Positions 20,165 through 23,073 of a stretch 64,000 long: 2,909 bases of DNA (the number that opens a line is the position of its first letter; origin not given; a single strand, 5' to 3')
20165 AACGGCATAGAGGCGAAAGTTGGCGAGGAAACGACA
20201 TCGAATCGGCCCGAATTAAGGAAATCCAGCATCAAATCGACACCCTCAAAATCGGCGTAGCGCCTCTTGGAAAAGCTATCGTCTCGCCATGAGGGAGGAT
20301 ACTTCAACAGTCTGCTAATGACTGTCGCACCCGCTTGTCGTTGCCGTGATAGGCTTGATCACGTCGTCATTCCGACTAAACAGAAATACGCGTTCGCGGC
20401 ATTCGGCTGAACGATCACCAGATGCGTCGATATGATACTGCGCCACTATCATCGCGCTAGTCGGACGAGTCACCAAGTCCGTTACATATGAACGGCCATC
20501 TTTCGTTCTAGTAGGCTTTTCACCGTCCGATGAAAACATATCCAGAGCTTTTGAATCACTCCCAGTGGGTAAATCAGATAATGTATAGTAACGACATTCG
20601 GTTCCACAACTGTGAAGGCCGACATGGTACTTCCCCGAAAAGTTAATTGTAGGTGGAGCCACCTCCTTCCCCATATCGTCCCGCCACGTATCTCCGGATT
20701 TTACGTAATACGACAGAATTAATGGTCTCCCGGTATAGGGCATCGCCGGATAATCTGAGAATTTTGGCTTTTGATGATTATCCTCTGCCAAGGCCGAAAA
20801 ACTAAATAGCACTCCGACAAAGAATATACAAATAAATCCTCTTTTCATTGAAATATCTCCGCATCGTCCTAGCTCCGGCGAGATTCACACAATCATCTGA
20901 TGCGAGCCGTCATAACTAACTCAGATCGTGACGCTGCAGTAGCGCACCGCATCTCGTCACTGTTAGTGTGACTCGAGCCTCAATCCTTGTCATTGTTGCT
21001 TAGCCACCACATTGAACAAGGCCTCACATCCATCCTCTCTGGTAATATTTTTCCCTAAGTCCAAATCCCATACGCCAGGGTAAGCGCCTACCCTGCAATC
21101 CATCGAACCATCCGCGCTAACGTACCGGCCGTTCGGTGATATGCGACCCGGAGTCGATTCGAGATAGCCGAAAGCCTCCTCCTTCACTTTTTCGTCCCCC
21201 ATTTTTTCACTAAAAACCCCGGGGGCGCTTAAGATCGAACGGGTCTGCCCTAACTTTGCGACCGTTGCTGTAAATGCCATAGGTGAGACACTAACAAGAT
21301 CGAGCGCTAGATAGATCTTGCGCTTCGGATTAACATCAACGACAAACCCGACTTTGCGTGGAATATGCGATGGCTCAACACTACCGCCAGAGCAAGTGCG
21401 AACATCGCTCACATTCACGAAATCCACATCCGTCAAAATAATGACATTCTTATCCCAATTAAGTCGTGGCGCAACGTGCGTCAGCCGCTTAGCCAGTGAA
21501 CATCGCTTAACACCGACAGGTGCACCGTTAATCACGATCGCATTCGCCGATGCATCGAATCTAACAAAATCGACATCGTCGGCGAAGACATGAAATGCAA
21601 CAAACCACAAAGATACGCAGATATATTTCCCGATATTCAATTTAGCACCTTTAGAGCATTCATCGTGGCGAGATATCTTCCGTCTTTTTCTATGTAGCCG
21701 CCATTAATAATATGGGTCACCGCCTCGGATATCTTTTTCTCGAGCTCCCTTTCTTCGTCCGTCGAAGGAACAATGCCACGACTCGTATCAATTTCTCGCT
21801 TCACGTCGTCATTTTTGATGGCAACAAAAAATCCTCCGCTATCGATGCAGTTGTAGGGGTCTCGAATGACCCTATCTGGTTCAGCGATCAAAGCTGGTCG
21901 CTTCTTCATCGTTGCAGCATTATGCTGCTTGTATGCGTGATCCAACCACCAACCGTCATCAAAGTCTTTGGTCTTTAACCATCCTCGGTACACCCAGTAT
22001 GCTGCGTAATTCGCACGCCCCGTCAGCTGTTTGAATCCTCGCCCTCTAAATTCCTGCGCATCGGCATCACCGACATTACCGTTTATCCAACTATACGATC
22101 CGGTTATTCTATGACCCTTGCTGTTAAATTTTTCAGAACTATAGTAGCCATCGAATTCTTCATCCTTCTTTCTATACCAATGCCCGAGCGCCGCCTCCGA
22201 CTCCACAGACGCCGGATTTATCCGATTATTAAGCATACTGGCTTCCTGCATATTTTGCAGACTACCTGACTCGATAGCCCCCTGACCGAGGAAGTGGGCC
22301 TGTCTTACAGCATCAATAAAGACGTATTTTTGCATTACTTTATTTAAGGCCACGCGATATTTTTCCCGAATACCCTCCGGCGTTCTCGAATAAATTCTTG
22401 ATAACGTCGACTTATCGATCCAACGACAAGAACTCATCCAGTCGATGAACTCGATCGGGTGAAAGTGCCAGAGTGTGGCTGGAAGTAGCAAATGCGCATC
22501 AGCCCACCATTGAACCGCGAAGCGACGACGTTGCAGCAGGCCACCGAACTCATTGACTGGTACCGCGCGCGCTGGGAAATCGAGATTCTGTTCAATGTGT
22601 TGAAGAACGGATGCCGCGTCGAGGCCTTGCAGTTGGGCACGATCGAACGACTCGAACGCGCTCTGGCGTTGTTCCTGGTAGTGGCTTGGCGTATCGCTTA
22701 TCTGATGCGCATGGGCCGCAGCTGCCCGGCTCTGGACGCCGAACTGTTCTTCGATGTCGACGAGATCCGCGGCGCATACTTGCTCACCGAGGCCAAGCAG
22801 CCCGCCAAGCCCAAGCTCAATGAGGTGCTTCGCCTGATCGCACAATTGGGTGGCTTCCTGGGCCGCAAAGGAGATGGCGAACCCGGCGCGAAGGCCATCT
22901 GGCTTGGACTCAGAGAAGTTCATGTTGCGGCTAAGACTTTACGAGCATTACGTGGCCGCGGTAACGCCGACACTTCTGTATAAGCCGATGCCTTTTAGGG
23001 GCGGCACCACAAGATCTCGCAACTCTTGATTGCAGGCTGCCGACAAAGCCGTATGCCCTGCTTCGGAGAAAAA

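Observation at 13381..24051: Array of three immunity paralogs, each preceded by a progressively more decayed copy of the same effector module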

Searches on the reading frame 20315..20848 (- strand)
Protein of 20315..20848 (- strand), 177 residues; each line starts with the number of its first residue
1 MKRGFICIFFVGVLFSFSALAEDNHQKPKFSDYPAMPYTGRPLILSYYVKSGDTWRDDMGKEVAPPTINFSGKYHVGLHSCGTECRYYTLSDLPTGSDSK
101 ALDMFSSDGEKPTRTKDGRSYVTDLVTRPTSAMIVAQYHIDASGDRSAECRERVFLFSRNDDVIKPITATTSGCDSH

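Call 8: search_protein_families(library=pfam, proteins=[window:20315-20848:-], max_evalue=0.1)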
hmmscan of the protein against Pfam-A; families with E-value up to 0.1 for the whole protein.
window:20315-20848:- (177 aa): 0 families

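Call 9: search_protein_families(library=ncbifam, proteins=[window:20315-20848:-], max_evalue=0.1)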
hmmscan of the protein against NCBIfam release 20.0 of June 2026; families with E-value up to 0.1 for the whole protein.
window:20315-20848:- (177 aa): 0 families

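Call 50: find_homologous_proteins(query=window:20315-20848:-)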
Query window:20315-20848:- (177 aa): 67 proteins with E <= 0.001 among 81 candidates.
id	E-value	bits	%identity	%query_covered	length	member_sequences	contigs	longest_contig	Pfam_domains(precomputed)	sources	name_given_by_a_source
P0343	4.2e-108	377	99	93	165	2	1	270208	-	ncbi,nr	ncbi:MAG: hypothetical protein EPN57_03350 [Paraburkholderia sp.]|nr:MAG: hypothetical protein EPN57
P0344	2.0e-100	352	86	100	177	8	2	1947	-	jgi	-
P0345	8.3e-94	330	82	100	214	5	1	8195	-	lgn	-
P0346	2.6e-81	289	71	100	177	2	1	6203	-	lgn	-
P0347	6.9e-75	269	69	95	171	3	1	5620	-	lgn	-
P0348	2.2e-68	247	60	100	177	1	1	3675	-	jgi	-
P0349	2.7e-67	244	62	98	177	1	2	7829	-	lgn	-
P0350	1.7e-66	241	62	98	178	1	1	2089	-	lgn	-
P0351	3.3e-65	237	59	98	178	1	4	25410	-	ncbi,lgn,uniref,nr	ncbi:hypothetical protein [Paraburkholderia tropica]|uniref:hypothetical protein n=1 Tax=Paraburkhol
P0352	6.8e-65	236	58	98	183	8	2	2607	-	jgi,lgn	jgi:hypothetical protein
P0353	1.7e-64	235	59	98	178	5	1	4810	-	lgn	-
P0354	2.0e-64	234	61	98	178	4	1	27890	-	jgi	jgi:hypothetical protein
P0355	2.3e-64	234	59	100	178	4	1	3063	-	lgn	-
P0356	2.5e-62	228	55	99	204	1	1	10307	-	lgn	-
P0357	3.7e-62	227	58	99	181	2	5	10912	-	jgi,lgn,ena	jgi:hypothetical protein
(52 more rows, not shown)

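Call 51: find_encoding_contigs(protein=P0356, flank=10000, max_places=2)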
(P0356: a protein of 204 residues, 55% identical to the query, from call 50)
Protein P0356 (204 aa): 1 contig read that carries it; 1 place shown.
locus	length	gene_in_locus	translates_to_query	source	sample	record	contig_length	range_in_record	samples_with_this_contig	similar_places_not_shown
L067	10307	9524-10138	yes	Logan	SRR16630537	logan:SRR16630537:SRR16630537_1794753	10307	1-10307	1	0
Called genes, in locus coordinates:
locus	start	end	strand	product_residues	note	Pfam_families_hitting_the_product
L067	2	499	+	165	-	?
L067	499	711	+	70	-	-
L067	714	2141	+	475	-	-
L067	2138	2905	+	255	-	-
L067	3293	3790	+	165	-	PF14706:Tnp_DNA_bind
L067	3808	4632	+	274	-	PF01609:DDE_Tnp_1 (weak), PF02281:Dimer_Tnp_Tn5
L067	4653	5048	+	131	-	-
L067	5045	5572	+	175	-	-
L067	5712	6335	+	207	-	-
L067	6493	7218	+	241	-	-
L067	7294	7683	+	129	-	-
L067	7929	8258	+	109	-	PF19453:DUF5991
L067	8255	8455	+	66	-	-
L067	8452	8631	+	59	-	-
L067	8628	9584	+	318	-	-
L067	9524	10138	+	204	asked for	-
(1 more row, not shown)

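Call 52: find_encoding_contigs(protein=P0345, flank=10000, max_places=2)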
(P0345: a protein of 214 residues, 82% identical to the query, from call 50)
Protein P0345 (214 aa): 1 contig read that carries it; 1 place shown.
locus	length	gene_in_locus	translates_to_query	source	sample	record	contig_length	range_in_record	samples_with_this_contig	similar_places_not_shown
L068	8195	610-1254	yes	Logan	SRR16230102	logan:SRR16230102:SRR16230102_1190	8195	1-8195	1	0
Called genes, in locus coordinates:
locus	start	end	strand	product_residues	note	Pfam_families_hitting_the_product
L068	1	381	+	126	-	?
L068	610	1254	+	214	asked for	-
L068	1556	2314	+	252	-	-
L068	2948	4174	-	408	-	PF07690:MFS_1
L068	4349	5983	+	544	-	PF01799:Fer2_2, PF00941:FAD_binding_5, PF03450:CO_deh_flav_C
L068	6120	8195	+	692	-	?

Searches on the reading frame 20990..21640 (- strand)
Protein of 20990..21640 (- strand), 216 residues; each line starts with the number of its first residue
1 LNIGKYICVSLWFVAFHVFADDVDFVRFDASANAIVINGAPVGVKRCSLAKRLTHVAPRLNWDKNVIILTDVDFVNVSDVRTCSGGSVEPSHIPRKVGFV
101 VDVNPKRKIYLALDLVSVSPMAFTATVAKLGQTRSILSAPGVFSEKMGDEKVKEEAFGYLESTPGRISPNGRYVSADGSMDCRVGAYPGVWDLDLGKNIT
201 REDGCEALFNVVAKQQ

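Call 8: search_protein_families(library=pfam, proteins=[window:20990-21640:-], max_evalue=0.1)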
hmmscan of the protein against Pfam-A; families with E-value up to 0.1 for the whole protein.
window:20990-21640:- (216 aa): 0 families

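Call 9: search_protein_families(library=ncbifam, proteins=[window:20990-21640:-], max_evalue=0.1)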
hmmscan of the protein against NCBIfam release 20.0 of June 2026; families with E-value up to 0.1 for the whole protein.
window:20990-21640:- (216 aa): 0 families

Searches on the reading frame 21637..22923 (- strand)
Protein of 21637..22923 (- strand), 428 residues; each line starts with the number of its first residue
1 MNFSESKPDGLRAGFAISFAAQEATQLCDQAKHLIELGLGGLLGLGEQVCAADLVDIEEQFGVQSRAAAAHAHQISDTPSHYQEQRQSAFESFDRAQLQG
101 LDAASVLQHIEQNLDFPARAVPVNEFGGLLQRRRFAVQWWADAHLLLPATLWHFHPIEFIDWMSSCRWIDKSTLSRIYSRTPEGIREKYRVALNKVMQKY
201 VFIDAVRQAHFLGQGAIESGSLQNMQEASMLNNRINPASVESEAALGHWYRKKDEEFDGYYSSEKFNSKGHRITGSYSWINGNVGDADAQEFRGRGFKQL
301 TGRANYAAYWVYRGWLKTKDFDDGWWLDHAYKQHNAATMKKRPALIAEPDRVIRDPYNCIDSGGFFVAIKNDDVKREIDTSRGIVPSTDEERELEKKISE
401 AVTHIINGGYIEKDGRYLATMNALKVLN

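Call 8: search_protein_families(library=pfam, proteins=[window:21637-22923:-], max_evalue=0.1)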
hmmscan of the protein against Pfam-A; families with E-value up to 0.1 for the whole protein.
window:21637-22923:- (428 aa): 0 families

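Call 9: search_protein_families(library=ncbifam, proteins=[window:21637-22923:-], max_evalue=0.1)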
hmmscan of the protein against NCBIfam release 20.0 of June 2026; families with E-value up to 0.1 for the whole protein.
window:21637-22923:- (428 aa): 0 families

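Call 36: search_solved_structures(query=window:21637-22923:-, max_evalue=1)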
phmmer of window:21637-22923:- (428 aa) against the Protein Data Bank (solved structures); distinct sequences matched with E-value up to 1: 5.
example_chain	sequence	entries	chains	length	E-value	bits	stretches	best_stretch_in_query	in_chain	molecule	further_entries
9ms7_A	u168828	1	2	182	0.00037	22.9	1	282-309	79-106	PWe2 endolysin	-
9eoi_A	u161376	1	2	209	0.0065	18.9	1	275-308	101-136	Putative lytic enzyme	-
9ms6_A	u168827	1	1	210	0.026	16.9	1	202-307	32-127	PWe1 endolysin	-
8p8e_AAA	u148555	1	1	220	0.21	13.9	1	281-309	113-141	Glycoside hydrolase family protein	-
9hnv_A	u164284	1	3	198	0.65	12.3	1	275-311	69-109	N-acetylmuramoyl-L-alanine amidase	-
